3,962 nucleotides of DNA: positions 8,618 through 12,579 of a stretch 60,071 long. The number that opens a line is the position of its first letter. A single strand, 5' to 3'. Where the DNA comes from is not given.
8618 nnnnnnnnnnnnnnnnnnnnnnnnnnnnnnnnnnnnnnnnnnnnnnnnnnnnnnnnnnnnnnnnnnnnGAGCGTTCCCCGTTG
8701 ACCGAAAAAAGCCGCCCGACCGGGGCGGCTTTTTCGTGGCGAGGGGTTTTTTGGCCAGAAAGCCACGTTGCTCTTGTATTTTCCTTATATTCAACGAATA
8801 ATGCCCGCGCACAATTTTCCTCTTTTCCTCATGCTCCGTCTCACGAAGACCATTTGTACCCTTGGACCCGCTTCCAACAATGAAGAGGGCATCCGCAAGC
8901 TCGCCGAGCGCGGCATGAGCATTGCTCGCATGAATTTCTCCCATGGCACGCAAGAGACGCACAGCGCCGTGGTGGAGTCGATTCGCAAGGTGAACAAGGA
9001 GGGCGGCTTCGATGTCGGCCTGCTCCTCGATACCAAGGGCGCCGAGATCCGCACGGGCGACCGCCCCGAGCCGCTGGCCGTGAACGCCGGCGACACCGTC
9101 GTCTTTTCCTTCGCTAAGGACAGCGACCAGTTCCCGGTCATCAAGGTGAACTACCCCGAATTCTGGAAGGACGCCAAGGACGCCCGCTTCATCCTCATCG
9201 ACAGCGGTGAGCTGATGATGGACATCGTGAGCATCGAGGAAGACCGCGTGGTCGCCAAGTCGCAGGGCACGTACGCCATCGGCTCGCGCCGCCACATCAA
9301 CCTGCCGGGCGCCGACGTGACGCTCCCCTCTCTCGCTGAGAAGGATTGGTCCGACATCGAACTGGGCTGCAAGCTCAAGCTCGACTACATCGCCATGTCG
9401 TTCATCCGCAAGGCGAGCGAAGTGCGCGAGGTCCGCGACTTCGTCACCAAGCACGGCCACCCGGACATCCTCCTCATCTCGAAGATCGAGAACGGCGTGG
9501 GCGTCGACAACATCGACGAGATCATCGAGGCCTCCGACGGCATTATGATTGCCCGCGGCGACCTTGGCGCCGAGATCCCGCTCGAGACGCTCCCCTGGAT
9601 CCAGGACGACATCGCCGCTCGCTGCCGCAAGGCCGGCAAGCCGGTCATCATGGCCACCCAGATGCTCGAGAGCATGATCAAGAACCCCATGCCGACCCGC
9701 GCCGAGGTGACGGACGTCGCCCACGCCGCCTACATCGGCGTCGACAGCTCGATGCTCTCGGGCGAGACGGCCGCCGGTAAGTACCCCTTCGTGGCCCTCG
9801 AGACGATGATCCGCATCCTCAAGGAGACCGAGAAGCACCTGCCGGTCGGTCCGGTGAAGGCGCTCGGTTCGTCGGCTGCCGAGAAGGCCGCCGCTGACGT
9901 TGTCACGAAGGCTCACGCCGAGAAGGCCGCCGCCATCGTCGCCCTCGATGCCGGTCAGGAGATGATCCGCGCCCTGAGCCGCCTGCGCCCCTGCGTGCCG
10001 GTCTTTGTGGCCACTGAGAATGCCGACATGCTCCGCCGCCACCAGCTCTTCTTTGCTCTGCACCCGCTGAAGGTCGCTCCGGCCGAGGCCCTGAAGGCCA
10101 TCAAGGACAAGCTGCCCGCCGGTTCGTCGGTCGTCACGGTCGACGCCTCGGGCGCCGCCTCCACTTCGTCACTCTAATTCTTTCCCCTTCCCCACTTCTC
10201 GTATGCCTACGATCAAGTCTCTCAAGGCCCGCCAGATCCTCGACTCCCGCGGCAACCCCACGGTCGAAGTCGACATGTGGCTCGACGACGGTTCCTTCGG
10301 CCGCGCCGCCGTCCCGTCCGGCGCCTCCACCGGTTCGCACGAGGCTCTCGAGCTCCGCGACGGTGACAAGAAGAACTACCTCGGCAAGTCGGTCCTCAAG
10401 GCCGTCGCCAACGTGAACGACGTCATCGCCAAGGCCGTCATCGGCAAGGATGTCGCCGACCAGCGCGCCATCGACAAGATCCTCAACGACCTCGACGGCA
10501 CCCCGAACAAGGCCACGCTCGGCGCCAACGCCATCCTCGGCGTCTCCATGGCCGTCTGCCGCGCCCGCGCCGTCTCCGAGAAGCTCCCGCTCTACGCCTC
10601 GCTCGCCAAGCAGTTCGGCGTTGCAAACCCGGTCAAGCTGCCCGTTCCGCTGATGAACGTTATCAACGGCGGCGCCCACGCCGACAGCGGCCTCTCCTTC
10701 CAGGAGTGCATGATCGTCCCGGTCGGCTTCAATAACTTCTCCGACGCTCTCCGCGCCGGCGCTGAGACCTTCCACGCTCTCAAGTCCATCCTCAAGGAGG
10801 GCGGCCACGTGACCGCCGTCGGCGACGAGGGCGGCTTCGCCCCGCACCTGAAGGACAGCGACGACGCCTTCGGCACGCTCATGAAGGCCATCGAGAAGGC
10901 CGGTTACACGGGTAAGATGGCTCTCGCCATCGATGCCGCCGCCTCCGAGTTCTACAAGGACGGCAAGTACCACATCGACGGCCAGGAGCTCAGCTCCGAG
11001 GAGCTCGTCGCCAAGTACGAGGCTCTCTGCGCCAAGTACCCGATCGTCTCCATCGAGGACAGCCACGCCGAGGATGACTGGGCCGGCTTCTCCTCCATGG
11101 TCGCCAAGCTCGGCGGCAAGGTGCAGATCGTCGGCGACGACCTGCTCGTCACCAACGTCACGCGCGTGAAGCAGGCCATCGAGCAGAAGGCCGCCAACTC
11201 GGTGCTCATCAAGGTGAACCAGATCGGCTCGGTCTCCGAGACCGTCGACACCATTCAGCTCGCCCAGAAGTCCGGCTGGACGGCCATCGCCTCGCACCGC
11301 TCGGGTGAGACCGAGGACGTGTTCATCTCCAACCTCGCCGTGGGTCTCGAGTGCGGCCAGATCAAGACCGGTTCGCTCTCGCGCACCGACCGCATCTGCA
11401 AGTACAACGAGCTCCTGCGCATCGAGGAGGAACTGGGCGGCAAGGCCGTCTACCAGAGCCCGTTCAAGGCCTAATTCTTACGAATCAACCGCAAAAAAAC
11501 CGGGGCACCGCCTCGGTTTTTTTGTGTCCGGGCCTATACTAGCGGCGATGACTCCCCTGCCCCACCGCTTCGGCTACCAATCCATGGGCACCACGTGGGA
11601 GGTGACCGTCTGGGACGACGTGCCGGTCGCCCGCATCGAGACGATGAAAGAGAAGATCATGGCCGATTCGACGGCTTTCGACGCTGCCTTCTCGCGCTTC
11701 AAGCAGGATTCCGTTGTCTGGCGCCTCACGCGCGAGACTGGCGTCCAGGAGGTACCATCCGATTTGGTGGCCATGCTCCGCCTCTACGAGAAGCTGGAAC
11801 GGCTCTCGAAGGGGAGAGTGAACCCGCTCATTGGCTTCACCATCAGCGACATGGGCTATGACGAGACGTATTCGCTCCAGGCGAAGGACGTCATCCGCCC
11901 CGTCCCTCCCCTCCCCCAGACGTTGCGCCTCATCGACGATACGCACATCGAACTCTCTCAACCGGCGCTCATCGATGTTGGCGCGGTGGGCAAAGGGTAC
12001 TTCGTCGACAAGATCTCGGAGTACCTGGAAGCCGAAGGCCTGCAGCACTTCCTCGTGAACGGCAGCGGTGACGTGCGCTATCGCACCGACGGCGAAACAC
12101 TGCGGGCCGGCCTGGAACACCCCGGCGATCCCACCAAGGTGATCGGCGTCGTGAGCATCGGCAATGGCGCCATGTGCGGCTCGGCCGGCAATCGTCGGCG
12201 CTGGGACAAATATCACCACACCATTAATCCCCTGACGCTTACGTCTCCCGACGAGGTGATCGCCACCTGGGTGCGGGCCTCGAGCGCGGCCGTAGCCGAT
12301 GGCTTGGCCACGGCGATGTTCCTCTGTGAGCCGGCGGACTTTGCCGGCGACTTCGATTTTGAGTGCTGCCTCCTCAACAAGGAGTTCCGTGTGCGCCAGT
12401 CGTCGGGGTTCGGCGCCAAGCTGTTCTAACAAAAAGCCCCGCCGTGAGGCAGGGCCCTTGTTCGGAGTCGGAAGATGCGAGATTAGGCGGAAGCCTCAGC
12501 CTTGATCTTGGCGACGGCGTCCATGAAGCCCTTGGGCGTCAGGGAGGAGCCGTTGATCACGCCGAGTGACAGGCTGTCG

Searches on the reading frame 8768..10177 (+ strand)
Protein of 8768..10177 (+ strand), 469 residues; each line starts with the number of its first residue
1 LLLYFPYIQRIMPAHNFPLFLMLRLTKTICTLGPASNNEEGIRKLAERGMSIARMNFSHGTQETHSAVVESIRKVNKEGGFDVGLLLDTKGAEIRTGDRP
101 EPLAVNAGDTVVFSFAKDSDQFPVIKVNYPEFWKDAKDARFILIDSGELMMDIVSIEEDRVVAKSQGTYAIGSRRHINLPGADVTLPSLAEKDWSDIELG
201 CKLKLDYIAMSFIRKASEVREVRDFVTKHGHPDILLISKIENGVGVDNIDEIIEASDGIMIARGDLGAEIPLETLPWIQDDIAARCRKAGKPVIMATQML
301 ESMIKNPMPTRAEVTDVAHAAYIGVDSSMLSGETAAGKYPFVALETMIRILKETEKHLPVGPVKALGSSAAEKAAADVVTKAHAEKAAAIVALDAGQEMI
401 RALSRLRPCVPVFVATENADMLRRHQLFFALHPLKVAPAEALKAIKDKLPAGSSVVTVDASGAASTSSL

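Call 36: search_protein_families(library=pfam, proteins=[window:8768-10177:+], max_evalue=0.0001)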
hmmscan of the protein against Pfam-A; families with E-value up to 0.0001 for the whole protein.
window:8768-10177:+ (469 aa): 2 families
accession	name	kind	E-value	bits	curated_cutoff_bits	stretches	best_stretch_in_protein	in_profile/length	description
PF00224.27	PK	-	7e-109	364.3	30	1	24-343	2-327/328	Pyruvate kinase, barrel domain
PF02887.21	PK_C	-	2e-05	25.1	28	1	374-442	3-71/114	Pyruvate kinase, alpha/beta domain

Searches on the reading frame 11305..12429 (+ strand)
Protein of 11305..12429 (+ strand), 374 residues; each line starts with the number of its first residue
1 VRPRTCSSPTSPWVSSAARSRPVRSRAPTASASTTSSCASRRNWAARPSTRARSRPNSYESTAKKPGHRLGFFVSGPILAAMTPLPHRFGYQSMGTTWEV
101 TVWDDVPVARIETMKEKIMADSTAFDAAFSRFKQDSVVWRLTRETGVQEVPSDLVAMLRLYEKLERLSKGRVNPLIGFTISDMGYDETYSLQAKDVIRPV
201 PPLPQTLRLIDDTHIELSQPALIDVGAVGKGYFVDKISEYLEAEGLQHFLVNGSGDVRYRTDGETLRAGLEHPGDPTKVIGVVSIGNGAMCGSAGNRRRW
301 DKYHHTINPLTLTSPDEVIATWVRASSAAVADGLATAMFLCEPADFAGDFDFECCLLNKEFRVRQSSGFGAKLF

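Call 36: search_protein_families(library=pfam, proteins=[window:11305-12429:+], max_evalue=0.0001)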
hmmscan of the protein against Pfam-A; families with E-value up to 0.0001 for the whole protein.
window:11305-12429:+ (374 aa): 1 family
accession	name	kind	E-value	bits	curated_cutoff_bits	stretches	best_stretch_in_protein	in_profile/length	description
PF02424.20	ApbE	-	1.4e-41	143.2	25.6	1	94-344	1-249/266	ApbE family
